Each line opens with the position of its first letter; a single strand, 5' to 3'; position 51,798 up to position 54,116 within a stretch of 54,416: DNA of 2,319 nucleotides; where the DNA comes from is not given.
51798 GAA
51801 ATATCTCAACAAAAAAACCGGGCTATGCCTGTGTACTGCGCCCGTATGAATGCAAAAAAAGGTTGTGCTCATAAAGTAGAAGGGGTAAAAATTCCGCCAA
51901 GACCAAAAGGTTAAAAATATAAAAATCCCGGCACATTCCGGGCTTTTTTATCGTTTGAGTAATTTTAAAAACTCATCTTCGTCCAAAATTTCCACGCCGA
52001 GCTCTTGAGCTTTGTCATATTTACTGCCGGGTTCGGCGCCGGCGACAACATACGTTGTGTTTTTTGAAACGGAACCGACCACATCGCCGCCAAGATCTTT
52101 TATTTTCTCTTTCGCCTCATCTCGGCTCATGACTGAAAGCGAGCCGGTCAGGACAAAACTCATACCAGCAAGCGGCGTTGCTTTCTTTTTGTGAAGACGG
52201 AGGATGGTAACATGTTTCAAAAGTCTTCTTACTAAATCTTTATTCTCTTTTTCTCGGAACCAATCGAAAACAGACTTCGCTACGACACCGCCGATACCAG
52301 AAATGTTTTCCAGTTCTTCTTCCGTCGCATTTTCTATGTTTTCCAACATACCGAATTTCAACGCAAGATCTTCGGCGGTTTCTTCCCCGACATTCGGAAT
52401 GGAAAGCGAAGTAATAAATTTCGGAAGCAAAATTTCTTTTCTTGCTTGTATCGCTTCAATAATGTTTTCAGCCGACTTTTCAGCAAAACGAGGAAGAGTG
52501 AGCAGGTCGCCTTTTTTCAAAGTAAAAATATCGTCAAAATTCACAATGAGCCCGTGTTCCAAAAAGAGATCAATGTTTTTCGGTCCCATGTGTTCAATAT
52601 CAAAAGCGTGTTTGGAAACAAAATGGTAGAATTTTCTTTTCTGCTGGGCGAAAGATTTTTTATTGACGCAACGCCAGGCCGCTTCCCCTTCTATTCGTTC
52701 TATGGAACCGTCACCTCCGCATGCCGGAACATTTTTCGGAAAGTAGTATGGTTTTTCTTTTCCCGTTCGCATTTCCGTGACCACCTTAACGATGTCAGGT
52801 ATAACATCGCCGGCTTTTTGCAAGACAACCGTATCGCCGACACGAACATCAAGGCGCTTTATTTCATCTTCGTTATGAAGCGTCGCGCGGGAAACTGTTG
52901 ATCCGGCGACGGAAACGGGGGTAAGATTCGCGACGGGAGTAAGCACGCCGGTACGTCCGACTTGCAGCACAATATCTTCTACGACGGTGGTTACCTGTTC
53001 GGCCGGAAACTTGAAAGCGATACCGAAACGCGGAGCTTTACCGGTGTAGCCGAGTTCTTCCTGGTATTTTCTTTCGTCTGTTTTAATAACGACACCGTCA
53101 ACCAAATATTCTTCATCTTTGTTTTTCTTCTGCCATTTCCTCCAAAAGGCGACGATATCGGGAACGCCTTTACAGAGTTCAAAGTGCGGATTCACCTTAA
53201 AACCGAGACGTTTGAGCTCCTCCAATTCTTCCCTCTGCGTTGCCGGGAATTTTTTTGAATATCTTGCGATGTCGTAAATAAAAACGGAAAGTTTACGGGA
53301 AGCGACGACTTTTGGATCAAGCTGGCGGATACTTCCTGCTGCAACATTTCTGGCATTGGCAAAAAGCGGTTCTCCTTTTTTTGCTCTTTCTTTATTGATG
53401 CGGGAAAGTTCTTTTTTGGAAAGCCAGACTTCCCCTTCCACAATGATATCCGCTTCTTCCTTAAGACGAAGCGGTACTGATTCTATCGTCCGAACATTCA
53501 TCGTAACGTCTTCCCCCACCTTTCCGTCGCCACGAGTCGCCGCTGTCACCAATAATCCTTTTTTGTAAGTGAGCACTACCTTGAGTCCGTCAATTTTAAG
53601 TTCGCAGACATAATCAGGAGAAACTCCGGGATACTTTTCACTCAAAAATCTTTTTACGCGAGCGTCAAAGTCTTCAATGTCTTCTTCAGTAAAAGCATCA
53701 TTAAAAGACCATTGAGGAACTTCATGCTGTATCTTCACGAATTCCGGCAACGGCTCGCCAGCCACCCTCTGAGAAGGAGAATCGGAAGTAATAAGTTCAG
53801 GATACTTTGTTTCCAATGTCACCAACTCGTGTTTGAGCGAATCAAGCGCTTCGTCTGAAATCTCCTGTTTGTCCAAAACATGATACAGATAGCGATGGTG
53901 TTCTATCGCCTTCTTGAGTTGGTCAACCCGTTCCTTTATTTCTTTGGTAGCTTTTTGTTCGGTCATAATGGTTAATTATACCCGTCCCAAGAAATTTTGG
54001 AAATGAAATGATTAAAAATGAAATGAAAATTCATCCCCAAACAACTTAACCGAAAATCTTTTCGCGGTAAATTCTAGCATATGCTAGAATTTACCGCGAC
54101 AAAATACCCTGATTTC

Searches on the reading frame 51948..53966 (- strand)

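Call 22: search_protein_families(library=pfam, proteins=[window:51948-53966:-], max_evalue=1)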
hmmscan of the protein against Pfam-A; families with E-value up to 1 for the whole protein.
window:51948-53966:- (672 aa): 13 families
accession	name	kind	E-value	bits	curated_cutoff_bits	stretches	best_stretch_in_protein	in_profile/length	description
PF01653.23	DNA_ligase_aden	-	3.7e-86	289.2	27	1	75-323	3-253/253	NAD-dependent DNA ligase adenylation domain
PF03120.22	DNA_ligase_OB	-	1.1e-34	118.5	32.9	1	326-403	1-78/79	NAD-dependent DNA ligase OB-fold domain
PF12826.13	HHH_2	-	7.3e-20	71.3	27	1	516-579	1-64/64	Helix-hairpin-helix motif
PF00533.33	BRCT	-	1.7e-19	70.2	21.3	1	596-669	3-77/78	BRCA1 C Terminus (BRCT) domain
PF14520.12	HHH_5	-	1.3e-11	45.2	27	2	456-507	6-56/57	Helix-hairpin-helix domain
PF12738.14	PTCB-BRCT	-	1.3e-08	35.2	22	1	612-660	10-58/63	twin BRCT domain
PF22745.1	Nlig-Ia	-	3.1e-08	34.6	27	1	10-60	2-52/92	DNA ligase-like, N-terminal NAD+-binding domain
PF00633.29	HHH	-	9.2e-07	28.9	24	1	541-568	2-29/30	Helix-hairpin-helix motif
PF16589.12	BRCT_2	-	0.00017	22.3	27.3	1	599-661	3-65/86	BRCT domain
PF03119.21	DNA_ligase_ZBD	-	0.00047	20.4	25.8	1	414-435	3-22/27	NAD-dependent DNA ligase C4 zinc finger domain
PF12836.13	HHH_3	-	0.0029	18.1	27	1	543-568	7-32/65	Helix-hairpin-helix motif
PF11330.14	30K_MP_C_Ter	-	0.046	13.2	27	1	369-414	93-138/259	C-Terminal of 30K viral movement proteins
PF01367.25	5_3_exonuc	-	0.29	12.1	40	0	523-551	23-50/97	5'-3' exonuclease, C-terminal SAM fold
